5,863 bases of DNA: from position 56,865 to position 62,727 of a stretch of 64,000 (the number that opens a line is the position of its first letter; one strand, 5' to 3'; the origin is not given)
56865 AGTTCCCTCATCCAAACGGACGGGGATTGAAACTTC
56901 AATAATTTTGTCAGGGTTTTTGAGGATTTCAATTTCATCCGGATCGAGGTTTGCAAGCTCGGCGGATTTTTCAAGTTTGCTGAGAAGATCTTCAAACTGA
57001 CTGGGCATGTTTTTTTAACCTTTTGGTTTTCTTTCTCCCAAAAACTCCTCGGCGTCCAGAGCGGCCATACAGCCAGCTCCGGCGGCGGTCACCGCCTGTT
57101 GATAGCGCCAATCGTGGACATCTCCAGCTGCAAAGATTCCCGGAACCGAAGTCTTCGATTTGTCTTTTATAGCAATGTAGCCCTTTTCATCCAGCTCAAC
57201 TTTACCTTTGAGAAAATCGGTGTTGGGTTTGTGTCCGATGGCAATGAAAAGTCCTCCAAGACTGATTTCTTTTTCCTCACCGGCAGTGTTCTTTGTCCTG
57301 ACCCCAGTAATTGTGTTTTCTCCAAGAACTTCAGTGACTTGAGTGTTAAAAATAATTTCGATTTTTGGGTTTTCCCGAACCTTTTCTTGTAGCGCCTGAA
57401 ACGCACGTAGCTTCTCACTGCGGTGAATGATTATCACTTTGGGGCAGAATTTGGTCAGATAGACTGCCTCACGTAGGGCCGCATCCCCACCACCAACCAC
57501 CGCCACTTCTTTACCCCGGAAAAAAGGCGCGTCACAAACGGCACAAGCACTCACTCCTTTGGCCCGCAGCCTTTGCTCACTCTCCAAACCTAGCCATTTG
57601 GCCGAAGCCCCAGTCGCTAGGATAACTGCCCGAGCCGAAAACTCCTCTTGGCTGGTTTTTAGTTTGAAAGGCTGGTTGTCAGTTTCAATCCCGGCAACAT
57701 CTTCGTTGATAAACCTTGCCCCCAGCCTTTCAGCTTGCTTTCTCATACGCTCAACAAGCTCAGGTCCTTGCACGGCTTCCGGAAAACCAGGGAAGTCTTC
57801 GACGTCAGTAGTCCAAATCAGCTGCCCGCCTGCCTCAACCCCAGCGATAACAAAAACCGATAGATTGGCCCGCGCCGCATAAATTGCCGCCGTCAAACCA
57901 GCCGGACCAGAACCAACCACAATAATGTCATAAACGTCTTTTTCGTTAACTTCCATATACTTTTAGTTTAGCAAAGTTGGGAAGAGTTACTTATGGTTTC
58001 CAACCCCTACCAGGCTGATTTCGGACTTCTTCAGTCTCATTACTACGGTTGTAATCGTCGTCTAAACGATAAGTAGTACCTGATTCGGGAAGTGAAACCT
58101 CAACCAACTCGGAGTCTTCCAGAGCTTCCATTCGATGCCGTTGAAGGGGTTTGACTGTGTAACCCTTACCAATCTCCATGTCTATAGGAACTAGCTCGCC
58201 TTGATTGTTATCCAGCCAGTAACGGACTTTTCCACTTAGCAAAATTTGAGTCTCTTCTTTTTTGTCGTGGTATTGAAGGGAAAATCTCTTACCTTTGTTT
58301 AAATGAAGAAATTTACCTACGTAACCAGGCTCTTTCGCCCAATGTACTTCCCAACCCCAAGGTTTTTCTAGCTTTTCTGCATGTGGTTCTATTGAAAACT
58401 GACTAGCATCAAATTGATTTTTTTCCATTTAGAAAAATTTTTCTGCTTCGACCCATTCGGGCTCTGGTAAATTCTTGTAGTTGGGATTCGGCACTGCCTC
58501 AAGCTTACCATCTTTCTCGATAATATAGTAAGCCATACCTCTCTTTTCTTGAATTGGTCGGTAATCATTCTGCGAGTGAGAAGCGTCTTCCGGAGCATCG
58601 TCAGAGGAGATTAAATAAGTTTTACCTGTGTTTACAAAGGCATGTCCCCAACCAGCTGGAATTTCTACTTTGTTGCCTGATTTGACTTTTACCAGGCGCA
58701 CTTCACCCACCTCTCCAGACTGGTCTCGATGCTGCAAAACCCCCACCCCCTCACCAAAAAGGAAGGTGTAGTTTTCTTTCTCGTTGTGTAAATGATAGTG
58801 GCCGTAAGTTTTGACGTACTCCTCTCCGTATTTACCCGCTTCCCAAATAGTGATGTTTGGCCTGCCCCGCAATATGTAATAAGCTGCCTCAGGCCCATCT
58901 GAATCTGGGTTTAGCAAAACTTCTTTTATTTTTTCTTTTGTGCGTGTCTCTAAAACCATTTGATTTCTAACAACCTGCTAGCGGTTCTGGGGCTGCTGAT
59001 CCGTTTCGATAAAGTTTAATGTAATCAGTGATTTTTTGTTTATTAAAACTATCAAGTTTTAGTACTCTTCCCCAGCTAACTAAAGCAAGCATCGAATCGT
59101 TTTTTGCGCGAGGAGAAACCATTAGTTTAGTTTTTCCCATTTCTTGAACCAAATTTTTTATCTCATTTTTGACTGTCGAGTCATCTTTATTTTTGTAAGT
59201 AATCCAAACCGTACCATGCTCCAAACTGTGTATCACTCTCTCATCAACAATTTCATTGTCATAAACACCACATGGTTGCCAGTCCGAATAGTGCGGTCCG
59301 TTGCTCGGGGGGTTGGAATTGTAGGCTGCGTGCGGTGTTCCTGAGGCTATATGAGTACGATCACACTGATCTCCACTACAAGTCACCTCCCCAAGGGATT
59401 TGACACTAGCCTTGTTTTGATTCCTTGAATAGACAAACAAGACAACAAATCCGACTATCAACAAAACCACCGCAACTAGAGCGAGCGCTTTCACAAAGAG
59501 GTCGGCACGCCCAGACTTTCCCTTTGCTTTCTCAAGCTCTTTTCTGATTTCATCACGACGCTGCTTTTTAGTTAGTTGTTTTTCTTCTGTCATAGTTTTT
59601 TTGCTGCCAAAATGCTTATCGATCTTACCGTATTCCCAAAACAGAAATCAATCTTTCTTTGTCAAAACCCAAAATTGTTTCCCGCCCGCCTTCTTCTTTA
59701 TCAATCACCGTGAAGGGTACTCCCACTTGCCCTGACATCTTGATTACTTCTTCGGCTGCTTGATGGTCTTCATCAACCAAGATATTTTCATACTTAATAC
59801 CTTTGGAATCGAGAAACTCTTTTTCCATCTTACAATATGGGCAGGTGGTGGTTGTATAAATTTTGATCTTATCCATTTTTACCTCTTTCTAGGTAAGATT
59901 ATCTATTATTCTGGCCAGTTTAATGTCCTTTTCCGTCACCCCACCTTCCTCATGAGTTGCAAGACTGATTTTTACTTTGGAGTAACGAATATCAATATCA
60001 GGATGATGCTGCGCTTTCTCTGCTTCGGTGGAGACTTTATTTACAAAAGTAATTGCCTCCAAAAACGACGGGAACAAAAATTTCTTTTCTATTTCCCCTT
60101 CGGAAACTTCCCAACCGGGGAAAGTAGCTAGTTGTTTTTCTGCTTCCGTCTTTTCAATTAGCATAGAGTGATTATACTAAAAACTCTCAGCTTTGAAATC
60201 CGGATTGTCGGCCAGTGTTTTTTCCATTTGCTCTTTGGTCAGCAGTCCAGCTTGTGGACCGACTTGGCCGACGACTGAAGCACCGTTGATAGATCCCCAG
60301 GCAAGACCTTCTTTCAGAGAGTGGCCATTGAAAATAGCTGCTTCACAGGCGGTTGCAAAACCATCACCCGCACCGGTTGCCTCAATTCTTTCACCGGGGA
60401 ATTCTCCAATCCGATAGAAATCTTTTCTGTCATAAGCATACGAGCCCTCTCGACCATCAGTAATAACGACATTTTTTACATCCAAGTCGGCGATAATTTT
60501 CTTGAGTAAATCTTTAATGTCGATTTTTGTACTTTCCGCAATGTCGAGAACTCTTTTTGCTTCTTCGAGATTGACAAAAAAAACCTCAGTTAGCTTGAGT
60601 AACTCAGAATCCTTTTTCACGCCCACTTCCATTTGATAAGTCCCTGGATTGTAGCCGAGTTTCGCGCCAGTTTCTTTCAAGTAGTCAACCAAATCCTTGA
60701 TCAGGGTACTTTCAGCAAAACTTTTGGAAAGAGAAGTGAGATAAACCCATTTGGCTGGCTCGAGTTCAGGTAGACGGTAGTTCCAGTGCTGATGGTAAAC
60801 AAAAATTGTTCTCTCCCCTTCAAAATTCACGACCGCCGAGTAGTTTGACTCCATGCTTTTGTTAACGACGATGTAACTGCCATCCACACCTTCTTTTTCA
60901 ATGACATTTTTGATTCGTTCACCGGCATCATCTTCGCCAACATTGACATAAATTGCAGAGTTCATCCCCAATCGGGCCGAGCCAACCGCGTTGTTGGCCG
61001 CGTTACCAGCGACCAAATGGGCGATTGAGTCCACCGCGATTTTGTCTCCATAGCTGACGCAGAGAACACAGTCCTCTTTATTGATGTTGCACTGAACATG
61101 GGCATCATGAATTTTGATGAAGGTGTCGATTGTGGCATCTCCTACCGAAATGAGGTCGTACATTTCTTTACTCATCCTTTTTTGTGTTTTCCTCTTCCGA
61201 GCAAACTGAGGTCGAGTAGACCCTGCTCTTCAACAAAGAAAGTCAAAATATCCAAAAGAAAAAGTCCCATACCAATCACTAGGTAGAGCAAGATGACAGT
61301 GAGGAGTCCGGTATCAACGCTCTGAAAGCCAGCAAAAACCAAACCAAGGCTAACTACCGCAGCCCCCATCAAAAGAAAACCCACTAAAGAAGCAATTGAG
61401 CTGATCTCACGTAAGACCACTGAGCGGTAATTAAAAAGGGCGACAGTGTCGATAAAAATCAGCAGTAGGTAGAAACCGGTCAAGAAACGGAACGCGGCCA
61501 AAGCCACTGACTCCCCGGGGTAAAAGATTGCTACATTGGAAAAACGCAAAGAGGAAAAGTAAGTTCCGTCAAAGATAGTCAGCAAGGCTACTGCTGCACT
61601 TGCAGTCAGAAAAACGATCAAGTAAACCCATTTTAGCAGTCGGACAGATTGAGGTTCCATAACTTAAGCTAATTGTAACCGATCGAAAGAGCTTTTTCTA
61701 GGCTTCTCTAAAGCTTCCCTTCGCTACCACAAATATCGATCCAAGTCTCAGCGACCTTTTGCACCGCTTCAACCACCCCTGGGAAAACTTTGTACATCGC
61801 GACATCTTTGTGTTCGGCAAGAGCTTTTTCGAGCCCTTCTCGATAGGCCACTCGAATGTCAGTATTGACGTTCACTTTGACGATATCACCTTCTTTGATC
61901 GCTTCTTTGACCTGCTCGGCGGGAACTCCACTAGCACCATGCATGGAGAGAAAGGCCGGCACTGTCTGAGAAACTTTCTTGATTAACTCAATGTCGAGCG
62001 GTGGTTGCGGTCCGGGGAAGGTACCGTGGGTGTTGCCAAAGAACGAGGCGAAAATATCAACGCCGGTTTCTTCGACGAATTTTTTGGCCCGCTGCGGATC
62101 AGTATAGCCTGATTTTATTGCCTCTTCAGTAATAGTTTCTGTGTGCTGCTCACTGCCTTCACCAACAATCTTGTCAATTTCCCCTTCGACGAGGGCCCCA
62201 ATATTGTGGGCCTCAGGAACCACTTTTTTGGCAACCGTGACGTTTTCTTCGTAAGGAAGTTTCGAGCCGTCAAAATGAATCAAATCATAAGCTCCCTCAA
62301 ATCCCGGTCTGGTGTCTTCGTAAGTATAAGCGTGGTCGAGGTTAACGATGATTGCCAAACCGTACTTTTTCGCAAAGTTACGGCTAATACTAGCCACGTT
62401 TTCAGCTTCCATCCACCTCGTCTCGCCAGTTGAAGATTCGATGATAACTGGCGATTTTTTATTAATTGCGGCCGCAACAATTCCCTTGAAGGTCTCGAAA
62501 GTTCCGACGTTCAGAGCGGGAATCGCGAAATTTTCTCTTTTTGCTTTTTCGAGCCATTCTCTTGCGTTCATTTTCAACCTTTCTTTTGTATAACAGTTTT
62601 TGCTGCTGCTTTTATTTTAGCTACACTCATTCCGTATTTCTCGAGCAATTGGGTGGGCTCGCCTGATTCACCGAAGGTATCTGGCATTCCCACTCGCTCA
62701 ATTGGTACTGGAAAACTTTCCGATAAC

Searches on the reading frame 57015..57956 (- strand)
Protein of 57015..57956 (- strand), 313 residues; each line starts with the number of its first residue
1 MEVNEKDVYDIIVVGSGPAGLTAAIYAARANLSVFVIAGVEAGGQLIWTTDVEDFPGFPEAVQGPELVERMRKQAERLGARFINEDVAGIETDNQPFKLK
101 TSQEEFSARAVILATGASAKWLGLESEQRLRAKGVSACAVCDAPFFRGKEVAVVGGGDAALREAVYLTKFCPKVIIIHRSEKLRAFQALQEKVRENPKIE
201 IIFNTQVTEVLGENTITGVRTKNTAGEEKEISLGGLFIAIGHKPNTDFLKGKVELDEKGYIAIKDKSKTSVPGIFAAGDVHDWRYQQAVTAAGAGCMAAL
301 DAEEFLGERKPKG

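Call 108: search_protein_families(library=pfam, proteins=[window:57015-57956:-], max_evalue=0.001)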
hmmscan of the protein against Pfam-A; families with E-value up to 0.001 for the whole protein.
window:57015-57956:- (313 aa): 13 families
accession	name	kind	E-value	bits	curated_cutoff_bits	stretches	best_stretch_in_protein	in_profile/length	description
PF07992.20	Pyr_redox_2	-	5.1e-52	177.5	26.1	1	9-295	1-291/291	Pyridine nucleotide-disulphide oxidoreductase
PF13738.12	Pyr_redox_3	-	1.2e-24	87.6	30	1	83-278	100-305/305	Pyridine nucleotide-disulphide oxidoreductase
PF00070.33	Pyr_redox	-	5.9e-15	56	22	1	151-222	2-80/82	Pyridine nucleotide-disulphide oxidoreductase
PF01266.30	DAO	-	2.9e-13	50.5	27.9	1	62-125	146-212/353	FAD dependent oxidoreductase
PF00890.30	FAD_binding_2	-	5.7e-12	46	20.4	1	10-61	1-53/414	FAD binding domain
PF03486.20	HI0933_like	-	5.9e-11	42.7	50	1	10-44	2-36/244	HI0933-like protein Rossmann domain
PF12831.13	FAD_oxidored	-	4.1e-07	30.1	27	1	10-38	1-29/416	FAD dependent oxidoreductase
PF01946.23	Thi4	-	4.7e-07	29.7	26.2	1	8-44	17-55/235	Thi4 family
PF05834.18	Lycopene_cycl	-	3e-05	23.7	23.4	0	10-51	1-47/380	Lycopene cyclase protein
PF01134.28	GIDA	-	3e-05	23.7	22.1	0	10-37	1-28/391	Glucose inhibited division protein A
PF13450.12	NAD_binding_8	-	0.0001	23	21.9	1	13-44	1-33/68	NAD(P)-binding Rossmann-like domain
PF13241.12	NAD_binding_7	-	0.00013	22.9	22.1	0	146-186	5-41/104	Putative NAD(P)-binding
PF13434.12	Lys_Orn_oxgnase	-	0.00041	20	21.3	0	91-161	122-201/339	L-lysine 6-monooxygenase/L-ornithine 5-monooxygenase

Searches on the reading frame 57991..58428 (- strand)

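Call 107: search_protein_families(library=pfam, proteins=[window:57991-58428:-], max_evalue=0.001)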
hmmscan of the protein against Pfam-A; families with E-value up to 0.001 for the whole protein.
window:57991-58428:- (145 aa): 1 family
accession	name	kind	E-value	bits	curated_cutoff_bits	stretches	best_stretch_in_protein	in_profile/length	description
PF07883.17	Cupin_2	-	3.8e-05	23.8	27.2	1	41-108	3-64/70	Cupin domain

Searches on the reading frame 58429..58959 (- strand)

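Call 107: search_protein_families(library=pfam, proteins=[window:58429-58959:-], max_evalue=0.001)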
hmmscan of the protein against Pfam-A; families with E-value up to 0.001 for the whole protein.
window:58429-58959:- (176 aa): 2 families
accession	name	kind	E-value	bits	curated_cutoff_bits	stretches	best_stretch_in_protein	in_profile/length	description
PF06560.17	GPI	-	2.9e-23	82.5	20.7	1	35-152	53-171/182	Glucose-6-phosphate isomerase (GPI)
PF14667.12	Polysacc_synt_C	-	0.0005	20.6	28.7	1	53-117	33-94/111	Polysaccharide biosynthesis C-terminal domain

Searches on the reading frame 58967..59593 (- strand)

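Call 107: search_protein_families(library=pfam, proteins=[window:58967-59593:-], max_evalue=0.001)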
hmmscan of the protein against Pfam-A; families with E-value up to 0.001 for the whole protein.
window:58967-59593:- (208 aa): 1 family
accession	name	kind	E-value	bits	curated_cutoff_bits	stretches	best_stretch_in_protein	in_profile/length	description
PF11303.13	DUF3105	-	1.1e-34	119.7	25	1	89-208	8-128/130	Protein of unknown function (DUF3105)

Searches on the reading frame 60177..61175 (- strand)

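Call 108: search_protein_families(library=pfam, proteins=[window:60177-61175:-], max_evalue=0.001)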
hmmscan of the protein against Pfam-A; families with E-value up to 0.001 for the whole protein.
window:60177-61175:- (332 aa): 2 families
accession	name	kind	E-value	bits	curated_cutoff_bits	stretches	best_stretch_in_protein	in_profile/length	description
PF00294.29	PfkB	-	1.4e-34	120.2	25.8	1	27-311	12-299/302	pfkB family carbohydrate kinase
PF08543.17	Phos_pyr_kin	-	1.4e-07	31.5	27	1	189-292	113-222/246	Phosphomethylpyrimidine kinase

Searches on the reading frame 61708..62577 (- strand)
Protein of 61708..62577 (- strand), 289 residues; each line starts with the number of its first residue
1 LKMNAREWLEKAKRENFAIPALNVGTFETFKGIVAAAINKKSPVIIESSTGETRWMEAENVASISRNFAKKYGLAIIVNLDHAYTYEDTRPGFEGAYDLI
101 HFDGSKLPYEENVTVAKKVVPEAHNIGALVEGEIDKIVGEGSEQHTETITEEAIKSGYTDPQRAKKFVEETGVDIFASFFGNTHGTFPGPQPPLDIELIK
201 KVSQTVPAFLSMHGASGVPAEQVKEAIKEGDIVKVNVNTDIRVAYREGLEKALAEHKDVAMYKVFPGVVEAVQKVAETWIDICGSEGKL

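Call 108: search_protein_families(library=pfam, proteins=[window:61708-62577:-], max_evalue=0.001)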
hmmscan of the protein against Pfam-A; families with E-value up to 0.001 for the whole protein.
window:61708-62577:- (289 aa): 1 family
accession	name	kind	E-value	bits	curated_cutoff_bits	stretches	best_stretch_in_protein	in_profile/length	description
PF01116.26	F_bP_aldolase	-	1.2e-69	235.3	25.5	1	4-288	2-277/277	Fructose-bisphosphate aldolase class-II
